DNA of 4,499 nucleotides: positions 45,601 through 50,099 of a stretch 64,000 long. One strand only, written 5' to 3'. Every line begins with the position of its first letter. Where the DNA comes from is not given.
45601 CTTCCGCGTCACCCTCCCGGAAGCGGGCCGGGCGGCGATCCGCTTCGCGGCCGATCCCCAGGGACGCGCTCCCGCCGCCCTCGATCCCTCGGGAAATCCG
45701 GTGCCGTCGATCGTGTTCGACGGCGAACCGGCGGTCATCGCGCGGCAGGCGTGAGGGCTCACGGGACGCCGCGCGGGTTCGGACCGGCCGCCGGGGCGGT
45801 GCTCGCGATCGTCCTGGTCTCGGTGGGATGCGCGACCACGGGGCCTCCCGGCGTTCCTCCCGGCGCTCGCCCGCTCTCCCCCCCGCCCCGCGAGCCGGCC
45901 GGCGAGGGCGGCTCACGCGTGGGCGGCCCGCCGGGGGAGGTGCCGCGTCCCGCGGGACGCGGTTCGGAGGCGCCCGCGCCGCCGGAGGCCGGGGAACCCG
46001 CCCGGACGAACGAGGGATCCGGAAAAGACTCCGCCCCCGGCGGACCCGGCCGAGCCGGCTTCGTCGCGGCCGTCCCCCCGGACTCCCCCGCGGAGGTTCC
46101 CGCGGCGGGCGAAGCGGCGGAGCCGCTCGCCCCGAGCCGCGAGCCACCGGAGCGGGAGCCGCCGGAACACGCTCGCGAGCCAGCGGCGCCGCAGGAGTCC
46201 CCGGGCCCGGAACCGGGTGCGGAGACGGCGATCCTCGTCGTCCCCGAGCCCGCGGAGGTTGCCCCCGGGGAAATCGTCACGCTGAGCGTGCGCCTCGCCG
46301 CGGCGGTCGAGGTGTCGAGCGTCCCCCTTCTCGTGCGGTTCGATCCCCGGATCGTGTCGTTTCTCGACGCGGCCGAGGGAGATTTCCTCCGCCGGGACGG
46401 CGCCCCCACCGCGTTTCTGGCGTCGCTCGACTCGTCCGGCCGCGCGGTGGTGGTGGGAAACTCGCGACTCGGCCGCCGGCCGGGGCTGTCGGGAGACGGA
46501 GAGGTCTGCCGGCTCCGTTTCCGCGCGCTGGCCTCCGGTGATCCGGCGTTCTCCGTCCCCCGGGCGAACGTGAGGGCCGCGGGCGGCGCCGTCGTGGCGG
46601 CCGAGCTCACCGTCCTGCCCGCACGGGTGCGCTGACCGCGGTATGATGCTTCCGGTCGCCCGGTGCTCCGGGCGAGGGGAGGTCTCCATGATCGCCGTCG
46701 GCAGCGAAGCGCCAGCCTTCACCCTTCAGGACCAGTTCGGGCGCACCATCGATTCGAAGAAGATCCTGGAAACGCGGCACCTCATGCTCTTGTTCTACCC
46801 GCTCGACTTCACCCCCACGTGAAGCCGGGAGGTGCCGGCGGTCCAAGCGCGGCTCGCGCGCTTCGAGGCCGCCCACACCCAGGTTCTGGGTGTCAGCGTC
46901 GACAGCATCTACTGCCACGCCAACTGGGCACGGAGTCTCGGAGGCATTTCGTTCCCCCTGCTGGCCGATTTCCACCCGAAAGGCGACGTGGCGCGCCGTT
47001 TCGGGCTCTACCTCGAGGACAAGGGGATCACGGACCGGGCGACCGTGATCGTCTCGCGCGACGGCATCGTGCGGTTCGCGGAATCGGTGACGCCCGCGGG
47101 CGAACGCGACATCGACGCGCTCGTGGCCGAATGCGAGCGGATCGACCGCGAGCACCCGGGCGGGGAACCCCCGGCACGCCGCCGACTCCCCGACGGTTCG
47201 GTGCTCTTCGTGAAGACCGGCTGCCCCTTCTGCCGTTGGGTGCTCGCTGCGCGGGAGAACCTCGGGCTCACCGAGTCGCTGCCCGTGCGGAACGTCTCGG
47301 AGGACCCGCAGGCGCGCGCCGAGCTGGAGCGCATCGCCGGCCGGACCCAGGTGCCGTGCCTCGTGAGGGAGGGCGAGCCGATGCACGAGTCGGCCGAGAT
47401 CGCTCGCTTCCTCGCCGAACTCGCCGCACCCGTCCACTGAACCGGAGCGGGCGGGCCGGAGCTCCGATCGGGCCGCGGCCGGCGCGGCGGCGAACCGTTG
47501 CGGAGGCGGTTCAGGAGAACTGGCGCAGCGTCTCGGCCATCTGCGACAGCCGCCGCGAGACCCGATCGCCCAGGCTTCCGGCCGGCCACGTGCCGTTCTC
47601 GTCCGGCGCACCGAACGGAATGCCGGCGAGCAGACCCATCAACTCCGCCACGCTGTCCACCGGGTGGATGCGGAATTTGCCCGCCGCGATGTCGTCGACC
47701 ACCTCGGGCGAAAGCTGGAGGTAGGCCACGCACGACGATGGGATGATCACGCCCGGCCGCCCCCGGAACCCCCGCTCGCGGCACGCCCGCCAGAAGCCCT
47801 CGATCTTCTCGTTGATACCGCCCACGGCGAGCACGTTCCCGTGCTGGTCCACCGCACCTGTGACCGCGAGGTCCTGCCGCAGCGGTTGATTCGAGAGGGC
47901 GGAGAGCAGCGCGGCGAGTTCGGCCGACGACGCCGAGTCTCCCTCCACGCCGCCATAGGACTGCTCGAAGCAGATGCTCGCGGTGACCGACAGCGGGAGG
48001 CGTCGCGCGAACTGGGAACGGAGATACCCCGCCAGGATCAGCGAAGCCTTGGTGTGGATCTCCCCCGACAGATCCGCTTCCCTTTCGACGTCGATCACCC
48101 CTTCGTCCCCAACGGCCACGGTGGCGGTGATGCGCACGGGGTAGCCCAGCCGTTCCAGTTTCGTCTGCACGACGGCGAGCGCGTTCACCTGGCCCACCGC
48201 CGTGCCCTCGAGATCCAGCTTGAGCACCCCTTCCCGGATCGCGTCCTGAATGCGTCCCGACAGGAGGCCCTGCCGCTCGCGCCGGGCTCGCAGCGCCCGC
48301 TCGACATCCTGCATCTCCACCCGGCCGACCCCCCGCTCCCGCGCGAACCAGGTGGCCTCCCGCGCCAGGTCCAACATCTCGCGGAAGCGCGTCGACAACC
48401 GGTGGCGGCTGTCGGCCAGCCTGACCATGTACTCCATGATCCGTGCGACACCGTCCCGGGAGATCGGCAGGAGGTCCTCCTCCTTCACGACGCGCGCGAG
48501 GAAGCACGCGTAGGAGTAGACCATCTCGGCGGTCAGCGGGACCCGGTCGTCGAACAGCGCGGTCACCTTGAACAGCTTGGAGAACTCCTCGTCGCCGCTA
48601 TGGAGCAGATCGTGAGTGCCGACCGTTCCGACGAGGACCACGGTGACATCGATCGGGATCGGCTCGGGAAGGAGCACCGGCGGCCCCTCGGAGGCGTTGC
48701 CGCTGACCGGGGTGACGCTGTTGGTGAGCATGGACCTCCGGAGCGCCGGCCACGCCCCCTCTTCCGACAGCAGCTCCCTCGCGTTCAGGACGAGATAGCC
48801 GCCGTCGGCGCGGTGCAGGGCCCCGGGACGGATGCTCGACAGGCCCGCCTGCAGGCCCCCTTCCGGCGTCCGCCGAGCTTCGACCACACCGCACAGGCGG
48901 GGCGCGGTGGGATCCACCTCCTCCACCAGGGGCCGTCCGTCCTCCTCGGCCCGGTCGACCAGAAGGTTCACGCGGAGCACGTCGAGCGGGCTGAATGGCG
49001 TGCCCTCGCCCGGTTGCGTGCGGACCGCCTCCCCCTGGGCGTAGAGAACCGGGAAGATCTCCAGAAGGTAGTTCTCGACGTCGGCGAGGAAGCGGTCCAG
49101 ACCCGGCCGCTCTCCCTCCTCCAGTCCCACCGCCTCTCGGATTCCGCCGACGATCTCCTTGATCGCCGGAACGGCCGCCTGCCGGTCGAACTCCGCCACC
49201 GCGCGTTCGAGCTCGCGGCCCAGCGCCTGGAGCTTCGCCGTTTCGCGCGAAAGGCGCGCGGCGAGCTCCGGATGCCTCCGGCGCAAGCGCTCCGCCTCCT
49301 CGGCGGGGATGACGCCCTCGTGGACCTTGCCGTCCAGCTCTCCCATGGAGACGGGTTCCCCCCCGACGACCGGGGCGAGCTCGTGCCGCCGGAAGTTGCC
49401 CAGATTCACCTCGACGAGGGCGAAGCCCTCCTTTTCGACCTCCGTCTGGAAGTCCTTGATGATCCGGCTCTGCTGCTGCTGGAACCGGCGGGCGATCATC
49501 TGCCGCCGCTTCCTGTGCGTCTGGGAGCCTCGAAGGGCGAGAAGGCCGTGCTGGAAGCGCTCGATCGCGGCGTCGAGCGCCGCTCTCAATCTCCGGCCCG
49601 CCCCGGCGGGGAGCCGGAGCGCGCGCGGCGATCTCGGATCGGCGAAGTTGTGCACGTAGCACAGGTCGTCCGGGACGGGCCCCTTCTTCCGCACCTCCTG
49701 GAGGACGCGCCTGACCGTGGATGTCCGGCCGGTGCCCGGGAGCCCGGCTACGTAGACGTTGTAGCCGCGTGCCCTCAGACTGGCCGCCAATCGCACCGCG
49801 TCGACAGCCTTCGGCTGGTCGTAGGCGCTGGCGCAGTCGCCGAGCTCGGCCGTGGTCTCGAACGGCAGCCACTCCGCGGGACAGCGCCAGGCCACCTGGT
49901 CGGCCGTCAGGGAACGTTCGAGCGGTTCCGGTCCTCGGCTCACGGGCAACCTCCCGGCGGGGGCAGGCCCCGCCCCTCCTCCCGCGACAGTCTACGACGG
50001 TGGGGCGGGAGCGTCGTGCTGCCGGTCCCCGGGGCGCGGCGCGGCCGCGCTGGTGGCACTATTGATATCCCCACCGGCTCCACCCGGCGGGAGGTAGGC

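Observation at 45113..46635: Two translationally coupled lipoproteins with cohesin-like domains form a putative cell-surface cohesin-dockerin anchoring system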

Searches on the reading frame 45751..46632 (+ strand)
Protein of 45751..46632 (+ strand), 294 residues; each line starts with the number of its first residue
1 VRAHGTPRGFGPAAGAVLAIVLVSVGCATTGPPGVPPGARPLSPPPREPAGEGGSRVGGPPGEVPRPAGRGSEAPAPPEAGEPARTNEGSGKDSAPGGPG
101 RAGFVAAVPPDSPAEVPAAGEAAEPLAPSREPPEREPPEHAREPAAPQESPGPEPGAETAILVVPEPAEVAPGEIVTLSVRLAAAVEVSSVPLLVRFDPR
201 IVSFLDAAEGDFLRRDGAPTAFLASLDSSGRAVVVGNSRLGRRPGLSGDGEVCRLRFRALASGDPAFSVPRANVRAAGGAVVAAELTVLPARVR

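Call 6: search_protein_families(library=pfam, proteins=[window:45751-46632:+], max_evalue=1)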
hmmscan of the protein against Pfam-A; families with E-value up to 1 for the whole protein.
window:45751-46632:+ (294 aa): 1 family
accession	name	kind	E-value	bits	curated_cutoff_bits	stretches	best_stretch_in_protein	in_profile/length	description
PF00963.24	Cohesin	-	2.3e-05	25.1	24.1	1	166-263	7-105/139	Cohesin domain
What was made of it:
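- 46228..46632 (+): Cohesin domain of B (aa 160-294). Pfam Cohesin 25.1 bits against a threshold of 24.1, aa 166-263 (call 6).
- On Cohesin domain (Pfam PF00963): gene B: 25.1 bits against 24.1, aa 166-263 (call 6).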

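Call 7: search_protein_families(library=ncbifam, proteins=[window:45751-46632:+], max_evalue=1)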
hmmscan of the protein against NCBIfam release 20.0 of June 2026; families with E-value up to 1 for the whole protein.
window:45751-46632:+ (294 aa): 0 families

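Call 9: find_homologous_proteins(query=window:45751-46632:+)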
Query window:45751-46632:+ (294 aa): 1 proteins with E <= 0.001 among 8000 candidates.
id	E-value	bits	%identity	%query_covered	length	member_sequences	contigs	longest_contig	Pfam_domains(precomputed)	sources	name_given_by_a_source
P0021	8.9e-173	592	100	100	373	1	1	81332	-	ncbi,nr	ncbi:MAG: hypothetical protein D6718_07610 [Acidobacteria bacterium]|nr:MAG: hypothetical protein D6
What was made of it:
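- Tried and rejected: The full-length B search was swamped by the low-complexity linker and returned only itself (call 9).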

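Call 23: search_solved_structures(query=window:45751-46632:+, max_evalue=10, show_alignments=2)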
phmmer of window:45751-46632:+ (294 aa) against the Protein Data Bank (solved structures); distinct sequences matched with E-value up to 10: 2.
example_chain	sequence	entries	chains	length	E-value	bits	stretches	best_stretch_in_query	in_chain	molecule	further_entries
6lug_A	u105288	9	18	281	0.099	15.2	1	155-234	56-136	N(omega)-hydroxy-L-arginine amidinohydrolase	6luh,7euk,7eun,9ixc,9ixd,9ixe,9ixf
3l8q_A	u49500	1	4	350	1.5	11.4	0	160-206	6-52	Cellulosomal scaffoldin adaptor protein B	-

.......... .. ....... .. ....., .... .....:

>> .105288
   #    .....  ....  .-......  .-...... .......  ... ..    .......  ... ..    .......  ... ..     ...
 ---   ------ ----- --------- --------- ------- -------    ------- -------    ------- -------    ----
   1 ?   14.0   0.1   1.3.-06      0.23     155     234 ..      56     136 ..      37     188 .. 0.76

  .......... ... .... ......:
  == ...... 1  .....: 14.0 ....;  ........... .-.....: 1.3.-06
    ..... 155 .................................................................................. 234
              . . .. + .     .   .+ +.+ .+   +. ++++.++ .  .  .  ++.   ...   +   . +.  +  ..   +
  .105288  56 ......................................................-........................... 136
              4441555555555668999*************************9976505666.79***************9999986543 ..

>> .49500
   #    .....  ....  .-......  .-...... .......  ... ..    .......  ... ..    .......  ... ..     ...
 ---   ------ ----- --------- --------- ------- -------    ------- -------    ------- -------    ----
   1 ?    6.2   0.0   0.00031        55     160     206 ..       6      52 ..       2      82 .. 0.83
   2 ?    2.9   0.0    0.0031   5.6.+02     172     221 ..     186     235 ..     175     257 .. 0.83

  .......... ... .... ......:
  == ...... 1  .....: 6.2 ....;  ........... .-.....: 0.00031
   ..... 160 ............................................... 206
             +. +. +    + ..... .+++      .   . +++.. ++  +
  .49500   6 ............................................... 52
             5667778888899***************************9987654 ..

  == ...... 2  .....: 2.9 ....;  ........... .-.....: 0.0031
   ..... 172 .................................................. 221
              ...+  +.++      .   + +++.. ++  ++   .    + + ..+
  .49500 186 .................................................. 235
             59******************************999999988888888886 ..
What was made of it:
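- Tried and rejected: Single-sequence B against the same set gave only non-significant hits (call 23).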

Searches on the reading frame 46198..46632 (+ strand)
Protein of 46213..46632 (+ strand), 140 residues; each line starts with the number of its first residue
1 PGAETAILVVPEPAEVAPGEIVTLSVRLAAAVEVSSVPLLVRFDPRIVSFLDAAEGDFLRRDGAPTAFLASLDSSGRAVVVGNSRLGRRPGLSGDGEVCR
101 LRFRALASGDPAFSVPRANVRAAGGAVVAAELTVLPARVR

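Call 20: find_homologous_proteins(query=window:46213-46632:+)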
Query seq(140 aa): 1244 candidates shared short words with the query, none scored E <= 0.001.
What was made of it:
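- Tried and rejected: Word-index homolog search with the C-terminal 140 aa of B: found nothing, not even the protein itself (call 20).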

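Call 42: search_solved_structures(query=A2, max_evalue=10, show_alignments=2)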
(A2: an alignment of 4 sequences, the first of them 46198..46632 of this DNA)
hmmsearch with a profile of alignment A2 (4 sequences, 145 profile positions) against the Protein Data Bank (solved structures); distinct sequences matched with E-value up to 10: 16.
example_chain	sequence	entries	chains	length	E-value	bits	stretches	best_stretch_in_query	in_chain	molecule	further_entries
3l8q_A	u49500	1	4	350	1.6e-07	34.1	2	8-54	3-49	Cellulosomal scaffoldin adaptor protein B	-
2xdh_A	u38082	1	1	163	1.4e-05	27.7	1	12-117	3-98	COHESIN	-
1qzn_A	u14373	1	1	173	0.00039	23.1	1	8-54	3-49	cellulosomal scaffoldin adaptor protein B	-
3f2l_A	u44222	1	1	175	0.00045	22.9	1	8-54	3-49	Cellulosomal scaffoldin adaptor protein B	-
3bwz_A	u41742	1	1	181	0.00051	22.7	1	8-54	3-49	Cellulosomal scaffoldin adaptor protein B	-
1zv9_A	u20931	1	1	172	0.00051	22.7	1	8-54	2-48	Cellulosomal scaffoldin adaptor protein B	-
5g5d_A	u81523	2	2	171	0.00097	21.8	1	9-61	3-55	CELLULOSOME ANCHORING PROTEIN COHESIN REGION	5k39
5lxv_A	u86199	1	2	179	0.041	16.5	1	11-114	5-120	Scaffoldin C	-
4u3s_A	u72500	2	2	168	0.063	15.9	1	21-61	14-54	Cellulosomal scaffoldin adaptor protein B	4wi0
2bm3_A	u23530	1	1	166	0.064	15.9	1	22-61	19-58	SCAFFOLDING DOCKERIN BINDING PROTEIN A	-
2b59_A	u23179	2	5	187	0.089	15.4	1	22-61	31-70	COG1196: Chromosome segregation ATPases | Scaffolding dockerin binding protein A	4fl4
3kcp_B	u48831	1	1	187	0.089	15.4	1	22-61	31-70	Cellulosome anchoring protein, cohesin region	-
3fnk_A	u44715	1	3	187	0.12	15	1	20-61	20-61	Cellulosomal scaffoldin adaptor protein B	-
5m0y_A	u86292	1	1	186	0.13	14.9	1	22-61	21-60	Cellulosome anchoring protein cohesin region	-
3ghp_A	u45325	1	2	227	0.17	14.6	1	20-61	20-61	Cellulosomal scaffoldin adaptor protein B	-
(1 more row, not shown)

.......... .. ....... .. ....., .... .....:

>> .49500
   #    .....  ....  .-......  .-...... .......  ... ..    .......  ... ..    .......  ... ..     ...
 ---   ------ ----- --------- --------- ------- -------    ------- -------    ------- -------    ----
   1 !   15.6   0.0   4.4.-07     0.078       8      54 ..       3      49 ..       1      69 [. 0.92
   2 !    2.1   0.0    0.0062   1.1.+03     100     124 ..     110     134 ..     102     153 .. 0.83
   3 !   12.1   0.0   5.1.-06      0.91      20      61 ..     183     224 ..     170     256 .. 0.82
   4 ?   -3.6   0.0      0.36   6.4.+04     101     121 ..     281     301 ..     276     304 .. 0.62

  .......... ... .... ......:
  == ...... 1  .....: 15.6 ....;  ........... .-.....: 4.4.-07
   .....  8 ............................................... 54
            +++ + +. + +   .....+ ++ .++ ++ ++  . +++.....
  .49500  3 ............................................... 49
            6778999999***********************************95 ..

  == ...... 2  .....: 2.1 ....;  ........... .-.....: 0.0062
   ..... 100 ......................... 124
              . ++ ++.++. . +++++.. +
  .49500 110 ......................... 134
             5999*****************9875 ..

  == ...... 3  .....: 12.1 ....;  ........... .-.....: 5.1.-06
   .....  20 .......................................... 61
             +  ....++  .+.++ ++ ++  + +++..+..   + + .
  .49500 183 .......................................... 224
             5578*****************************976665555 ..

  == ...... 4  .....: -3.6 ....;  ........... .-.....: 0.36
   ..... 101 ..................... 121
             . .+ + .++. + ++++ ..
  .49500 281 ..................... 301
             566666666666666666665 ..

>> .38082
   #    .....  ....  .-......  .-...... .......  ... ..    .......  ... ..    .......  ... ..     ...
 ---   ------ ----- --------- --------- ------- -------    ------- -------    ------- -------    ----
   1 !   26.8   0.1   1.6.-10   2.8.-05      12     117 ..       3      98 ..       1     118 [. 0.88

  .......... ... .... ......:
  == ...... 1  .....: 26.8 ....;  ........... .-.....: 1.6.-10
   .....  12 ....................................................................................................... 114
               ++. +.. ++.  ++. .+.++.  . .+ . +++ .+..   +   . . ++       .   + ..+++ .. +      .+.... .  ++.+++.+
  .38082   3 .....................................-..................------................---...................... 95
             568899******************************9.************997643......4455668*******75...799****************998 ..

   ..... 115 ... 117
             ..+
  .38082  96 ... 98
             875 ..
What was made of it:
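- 46228..46632 (+): The B-family profile hits 16 solved structures, all cohesins, best E 1.6e-7 (call 42).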

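Call 49: predict_structure(alignment_id=A3)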
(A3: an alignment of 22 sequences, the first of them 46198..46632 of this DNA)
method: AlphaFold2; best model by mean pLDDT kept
length: 145 residues; sequences in the alignment: 22
mean_pLDDT: 81.7   pTM: 0.77
mean pLDDT of the five models: 81.7, 80.6, 75.6, 71.4, 70.7
residues with pLDDT >= 90: 57; 70-90: 66; 50-70: 15; < 50: 7
segments of 3 or more residues with pLDDT < 50: 1-7
pLDDT, mean of each block of 10 residues (from residue 1): 49 78 91 85 90 95 87 93 91 79 94 82 72 68 67
secondary structure, 60 per line:
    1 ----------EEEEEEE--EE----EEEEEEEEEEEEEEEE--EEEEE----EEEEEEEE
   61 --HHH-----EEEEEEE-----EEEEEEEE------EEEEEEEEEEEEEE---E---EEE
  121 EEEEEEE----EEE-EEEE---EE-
elements in order: E11-17 E26-41 E44-48 E53-60 E71-77 E83-90 E97-110 E118-127 E132-134 E136-139
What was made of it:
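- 46228..46632 (+): Model pLDDT 81.7 (call 49).
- On Cohesin domain: genes A and B: B: pLDDT 81.7 (call 49).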

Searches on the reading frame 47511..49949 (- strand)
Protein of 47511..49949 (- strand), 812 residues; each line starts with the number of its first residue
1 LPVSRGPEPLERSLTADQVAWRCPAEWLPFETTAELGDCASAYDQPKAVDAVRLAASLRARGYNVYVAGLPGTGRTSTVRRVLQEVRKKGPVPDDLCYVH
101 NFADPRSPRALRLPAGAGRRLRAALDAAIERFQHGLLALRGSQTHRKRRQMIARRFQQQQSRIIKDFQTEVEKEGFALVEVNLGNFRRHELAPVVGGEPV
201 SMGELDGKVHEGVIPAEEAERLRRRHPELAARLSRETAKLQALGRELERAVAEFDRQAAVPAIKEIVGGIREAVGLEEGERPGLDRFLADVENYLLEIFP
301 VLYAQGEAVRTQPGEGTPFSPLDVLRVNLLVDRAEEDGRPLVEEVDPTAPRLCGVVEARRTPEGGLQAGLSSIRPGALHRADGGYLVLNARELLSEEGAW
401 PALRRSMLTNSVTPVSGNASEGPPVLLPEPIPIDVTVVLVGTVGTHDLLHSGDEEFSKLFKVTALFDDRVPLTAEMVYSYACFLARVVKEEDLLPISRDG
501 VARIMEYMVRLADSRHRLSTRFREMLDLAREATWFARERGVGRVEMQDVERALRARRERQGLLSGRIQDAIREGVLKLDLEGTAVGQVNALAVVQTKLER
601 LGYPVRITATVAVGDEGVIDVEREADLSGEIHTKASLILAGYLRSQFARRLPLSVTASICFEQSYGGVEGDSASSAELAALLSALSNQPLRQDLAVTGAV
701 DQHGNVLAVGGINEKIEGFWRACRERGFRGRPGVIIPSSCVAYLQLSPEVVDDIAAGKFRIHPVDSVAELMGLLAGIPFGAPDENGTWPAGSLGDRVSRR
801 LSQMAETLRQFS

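Call 51: search_protein_families(library=pfam, proteins=[window:47511-49949:-], max_evalue=0.01)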
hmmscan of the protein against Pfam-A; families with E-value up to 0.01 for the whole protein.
window:47511-49949:- (812 aa): 5 families
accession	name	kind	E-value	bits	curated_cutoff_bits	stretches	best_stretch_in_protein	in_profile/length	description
PF13654.12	AAA_32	-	8.6e-31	107.1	21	1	338-467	2-133/133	LonB-like, AAA domain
PF20436.4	LonB_AAA-LID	-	7.4e-20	71.2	22.4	1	495-559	1-65/65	Archaeal LonB, AAA+ ATPase LID domain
PF20437.3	LonC_helical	-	8.7e-15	54.9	24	1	95-126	1-32/34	Lon-like LonC helical domain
PF05362.19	Lon_C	-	4.1e-09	36.7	21.1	1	669-771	108-199/205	Lon protease (S16) C-terminal proteolytic domain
PF13191.12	AAA_16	-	0.0039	18.1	32.6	1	59-139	21-101/167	AAA ATPase domain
